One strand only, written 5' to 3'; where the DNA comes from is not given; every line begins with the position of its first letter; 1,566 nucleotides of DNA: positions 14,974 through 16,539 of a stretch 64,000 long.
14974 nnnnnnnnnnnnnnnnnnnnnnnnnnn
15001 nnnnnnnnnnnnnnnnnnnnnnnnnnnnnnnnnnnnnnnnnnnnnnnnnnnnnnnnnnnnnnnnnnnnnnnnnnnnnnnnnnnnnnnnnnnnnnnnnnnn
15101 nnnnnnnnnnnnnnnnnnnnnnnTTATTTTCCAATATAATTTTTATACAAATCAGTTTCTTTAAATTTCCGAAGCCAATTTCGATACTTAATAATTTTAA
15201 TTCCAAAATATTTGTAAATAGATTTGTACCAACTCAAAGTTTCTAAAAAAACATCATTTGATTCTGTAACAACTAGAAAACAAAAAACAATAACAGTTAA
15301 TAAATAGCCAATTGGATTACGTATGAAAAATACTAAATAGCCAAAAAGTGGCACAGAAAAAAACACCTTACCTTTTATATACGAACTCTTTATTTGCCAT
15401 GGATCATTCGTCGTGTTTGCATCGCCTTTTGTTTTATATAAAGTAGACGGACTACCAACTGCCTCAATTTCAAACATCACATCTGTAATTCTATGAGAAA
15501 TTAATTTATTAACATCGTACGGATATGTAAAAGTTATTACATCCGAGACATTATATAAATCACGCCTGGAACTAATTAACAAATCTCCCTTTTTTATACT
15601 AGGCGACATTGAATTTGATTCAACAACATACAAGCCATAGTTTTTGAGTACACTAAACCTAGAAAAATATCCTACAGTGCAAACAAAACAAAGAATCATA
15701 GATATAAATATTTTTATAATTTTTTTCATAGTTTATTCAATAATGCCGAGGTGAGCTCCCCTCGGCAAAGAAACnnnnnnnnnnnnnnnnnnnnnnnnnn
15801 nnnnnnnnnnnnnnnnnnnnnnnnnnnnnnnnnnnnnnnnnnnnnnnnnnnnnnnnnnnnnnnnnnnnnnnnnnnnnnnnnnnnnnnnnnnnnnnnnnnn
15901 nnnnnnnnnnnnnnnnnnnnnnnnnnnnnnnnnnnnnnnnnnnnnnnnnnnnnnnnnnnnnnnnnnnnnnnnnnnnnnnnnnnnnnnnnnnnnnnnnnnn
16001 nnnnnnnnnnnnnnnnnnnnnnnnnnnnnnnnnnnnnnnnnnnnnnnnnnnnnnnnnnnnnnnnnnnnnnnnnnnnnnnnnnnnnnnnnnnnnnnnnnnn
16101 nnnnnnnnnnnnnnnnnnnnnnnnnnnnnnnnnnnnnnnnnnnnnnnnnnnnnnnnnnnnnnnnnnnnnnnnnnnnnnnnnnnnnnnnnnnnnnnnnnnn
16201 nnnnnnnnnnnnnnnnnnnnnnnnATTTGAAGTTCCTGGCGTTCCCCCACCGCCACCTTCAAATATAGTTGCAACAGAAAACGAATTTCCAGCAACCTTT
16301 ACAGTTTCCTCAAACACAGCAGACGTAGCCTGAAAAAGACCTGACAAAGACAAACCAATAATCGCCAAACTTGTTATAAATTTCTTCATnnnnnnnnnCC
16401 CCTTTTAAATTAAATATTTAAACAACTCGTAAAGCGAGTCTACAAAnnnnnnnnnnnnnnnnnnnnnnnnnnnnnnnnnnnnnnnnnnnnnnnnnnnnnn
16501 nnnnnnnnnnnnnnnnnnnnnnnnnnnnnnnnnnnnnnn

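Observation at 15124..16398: SipW-type signal peptidase paired with a TasA/camelysin-like SipW-cognate secreted protein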

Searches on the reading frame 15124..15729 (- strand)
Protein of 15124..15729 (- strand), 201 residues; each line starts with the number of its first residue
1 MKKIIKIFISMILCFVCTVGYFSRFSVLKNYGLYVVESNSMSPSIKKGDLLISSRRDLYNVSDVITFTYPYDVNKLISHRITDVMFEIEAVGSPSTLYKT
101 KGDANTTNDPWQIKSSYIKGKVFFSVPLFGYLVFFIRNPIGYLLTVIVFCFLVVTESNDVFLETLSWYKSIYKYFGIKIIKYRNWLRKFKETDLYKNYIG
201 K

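Call 3: search_protein_families(library=ncbifam, proteins=[window:15124-15729:-], max_evalue=1)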
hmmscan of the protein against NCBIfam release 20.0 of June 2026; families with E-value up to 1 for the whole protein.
window:15124-15729:- (201 aa): 3 families
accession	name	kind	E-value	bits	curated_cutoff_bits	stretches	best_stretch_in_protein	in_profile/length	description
TIGR02228.1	sigpep_I_arch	equivalog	8.4e-19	68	51.85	1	5-152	3-149/158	signal peptidase I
NF046067.1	SigPepSipWBacil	equivalog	6.8e-18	64.9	190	1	9-158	17-162/189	signal peptidase I SipW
TIGR02227.1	sigpep_I_bact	equivalog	8e-06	25.8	47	1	12-77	5-71/162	signal peptidase I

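Call 4: search_protein_families(library=pfam, proteins=[window:15124-15729:-], max_evalue=1)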
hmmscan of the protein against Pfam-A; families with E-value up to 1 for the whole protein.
window:15124-15729:- (201 aa): 2 families
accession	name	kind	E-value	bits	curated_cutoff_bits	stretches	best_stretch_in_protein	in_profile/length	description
PF10502.14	Peptidase_S26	-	0.00051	20.5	22.9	1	11-72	7-68/168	Signal peptidase, peptidase S26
PF00717.28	Peptidase_S24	-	0.078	13.1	23.3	1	30-57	34-61/116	Peptidase S24-like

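Call 45: find_homologous_proteins(query=window:15124-15729:-, max_evalue=0.001)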
Query window:15124-15729:- (201 aa): 20 proteins with E <= 0.001 among 95 candidates.
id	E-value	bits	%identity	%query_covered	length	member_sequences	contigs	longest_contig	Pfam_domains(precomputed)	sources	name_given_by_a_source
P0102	6.3e-122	422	100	95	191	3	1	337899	-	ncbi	-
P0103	7.5e-117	406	95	95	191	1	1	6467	-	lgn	-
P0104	2.5e-103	362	87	95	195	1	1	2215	-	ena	-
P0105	3.2e-103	361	80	100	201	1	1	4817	-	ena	-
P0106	1.1e-102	360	79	100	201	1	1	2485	-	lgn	-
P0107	2.7e-99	349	77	100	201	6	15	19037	PF10502.15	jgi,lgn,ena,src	-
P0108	8.0e-75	269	61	100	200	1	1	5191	-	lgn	-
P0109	3.9e-68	247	57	95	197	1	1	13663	-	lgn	-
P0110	1.1e-66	242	57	95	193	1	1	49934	-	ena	-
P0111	3.4e-60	221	80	63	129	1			PF10502.15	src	-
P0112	3.8e-60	221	64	79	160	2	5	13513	-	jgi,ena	-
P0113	2.3e-12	65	38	56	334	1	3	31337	-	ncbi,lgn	-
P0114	1.5e-11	62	35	66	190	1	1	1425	-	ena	-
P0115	6.3e-11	60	30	89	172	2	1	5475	PF10502.15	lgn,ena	-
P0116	9.7e-10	56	34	59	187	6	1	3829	-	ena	-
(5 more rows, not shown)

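Call 72: search_protein_families(library=ncbifam, proteins=[P0113], max_evalue=1)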
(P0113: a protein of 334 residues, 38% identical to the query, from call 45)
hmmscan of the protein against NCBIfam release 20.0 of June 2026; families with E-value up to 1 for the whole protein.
P0113 (334 aa): 4 families
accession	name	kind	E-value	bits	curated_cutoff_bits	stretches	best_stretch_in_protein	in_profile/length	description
TIGR02228.1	sigpep_I_arch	equivalog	8.6e-32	110.2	51.85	1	7-166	2-156/158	signal peptidase I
NF046067.1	SigPepSipWBacil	equivalog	3.8e-31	108.1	190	1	3-174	3-171/189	signal peptidase I SipW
TIGR02227.1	sigpep_I_bact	equivalog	0.00056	19.8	47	1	35-80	17-66/162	signal peptidase I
TIGR02754.1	sod_Ni_protease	equivalog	0.094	13.2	63.25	1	43-128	3-87/90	nickel-type superoxide dismutase maturation protease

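Call 73: find_encoding_contigs(protein=P0113, flank=5000, max_places=1)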
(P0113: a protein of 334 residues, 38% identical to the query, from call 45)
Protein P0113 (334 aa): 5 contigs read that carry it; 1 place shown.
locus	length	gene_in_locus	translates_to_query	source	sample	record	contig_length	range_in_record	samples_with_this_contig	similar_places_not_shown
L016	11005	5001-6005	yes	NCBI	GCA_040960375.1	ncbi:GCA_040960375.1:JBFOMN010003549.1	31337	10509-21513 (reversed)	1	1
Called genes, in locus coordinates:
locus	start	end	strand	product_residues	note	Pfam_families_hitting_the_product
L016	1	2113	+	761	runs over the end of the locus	PF03485:Arg_tRNA_synt_N (weak), PF00750:tRNA-synt_1d, PF05746:DALR_1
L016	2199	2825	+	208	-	-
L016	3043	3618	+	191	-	PF12389:Peptidase_M73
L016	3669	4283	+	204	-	PF12389:Peptidase_M73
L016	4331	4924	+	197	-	PF12389:Peptidase_M73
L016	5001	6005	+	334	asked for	-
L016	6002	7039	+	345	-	-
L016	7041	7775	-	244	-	-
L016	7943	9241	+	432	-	PF00675:Peptidase_M16, PF05193:Peptidase_M16_C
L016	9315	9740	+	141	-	PF00334:NDK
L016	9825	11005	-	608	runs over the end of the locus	-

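Call 76: predict_structure(alignment_id=A5)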
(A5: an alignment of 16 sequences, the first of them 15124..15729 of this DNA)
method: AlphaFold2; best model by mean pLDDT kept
length: 201 residues; sequences in the alignment: 16
mean_pLDDT: 76.6   pTM: 0.60
mean pLDDT of the five models: 76.6, 75.3, 75.2, 74.7, 73.7
residues with pLDDT >= 90: 32; 70-90: 105; 50-70: 61; < 50: 3
segments of 3 or more residues with pLDDT < 50: none
pLDDT, mean of each block of 10 residues (from residue 1): 75 79 75 83 79 91 90 86 84 82 67 89 89 84 83 68 61 57 60 54 41
secondary structure, 60 per line:
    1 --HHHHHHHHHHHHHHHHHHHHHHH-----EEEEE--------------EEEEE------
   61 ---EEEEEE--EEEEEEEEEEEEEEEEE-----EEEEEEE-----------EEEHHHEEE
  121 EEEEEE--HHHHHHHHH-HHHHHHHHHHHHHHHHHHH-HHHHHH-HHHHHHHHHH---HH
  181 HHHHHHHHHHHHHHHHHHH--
elements in order: H3-25 E31-35 E50-54 E64-69 E72-88 E94-100 E112-114 E118-126 H129-137 H139-157 H159-164 H166-175 H179-199

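Call 78: search_solved_structures(query=A5, max_evalue=1, show_alignments=1)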
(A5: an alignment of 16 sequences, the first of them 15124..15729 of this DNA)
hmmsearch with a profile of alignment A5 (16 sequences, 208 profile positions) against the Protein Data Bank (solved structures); distinct sequences matched with E-value up to 1: 18.
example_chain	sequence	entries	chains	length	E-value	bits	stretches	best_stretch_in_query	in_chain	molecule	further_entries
7p2p_A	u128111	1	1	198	1e-20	77.2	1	25-162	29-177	Signal peptidase complex catalytic subunit SEC11A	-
7p2q_A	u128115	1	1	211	8.8e-20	74.2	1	19-161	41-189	Signal peptidase complex catalytic subunit SEC11C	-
9rjb_A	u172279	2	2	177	1.1e-19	73.8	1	26-162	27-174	Signal peptidase complex catalytic subunit SEC11A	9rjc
4n31_A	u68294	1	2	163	0.013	18.1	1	42-82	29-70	SipA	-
4nv4_A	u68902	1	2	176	0.027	17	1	42-81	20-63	Signal peptidase I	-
8b3o_AAA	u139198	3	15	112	0.33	13.5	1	131-168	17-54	Head virion protein G6P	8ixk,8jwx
4wvh_A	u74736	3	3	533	0.37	13.3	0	36-83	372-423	Maltose-binding periplasmic protein,Signal peptidase IB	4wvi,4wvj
4k8w_A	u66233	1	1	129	0.66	12.5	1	49-82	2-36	LepA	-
3k2z_A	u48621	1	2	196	0.68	12.5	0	42-82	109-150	LexA repressor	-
4me8_A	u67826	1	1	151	0.7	12.4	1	47-94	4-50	Signal peptidase I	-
6bim_A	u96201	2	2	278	0.77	12.3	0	68-90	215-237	Clan CA, family C40, NlpC/P60 superfamily cysteine peptidase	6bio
6a2t_A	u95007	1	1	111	0.81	12.2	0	47-82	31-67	LexA repressor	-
6a2r_A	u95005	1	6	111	0.91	12.1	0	47-82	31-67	LexA repressor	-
3o4v_A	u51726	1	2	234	0.94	12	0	49-82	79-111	MTA/SAH nucleosidase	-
2k7h_A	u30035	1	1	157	0.95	12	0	102-119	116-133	Stress-induced protein SAM22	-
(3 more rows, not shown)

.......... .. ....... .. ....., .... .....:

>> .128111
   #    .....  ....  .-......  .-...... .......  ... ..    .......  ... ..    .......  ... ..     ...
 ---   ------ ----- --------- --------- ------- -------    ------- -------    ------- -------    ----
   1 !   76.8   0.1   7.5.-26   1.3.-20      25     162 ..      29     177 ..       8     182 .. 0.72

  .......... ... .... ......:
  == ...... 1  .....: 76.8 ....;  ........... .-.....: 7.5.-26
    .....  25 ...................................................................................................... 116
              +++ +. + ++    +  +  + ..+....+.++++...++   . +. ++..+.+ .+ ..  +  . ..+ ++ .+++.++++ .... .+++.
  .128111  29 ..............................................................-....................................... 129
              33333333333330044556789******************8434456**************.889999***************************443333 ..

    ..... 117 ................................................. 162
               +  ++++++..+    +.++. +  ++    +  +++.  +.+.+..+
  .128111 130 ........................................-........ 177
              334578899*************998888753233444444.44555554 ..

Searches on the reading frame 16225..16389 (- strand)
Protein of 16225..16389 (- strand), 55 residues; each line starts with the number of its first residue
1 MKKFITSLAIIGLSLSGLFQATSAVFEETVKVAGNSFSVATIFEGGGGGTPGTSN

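Call 14: search_protein_families(library=ncbifam, proteins=[window:16225-16389:-], max_evalue=10)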
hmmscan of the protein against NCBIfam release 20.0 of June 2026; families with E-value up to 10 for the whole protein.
seq(55 aa): 1 family
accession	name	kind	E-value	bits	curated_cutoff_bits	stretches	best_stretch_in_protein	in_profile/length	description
NF033802.1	AimP_fam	subfamily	0.53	10.5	35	1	1-34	1-38/43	lysogeny pheromone AimP family peptide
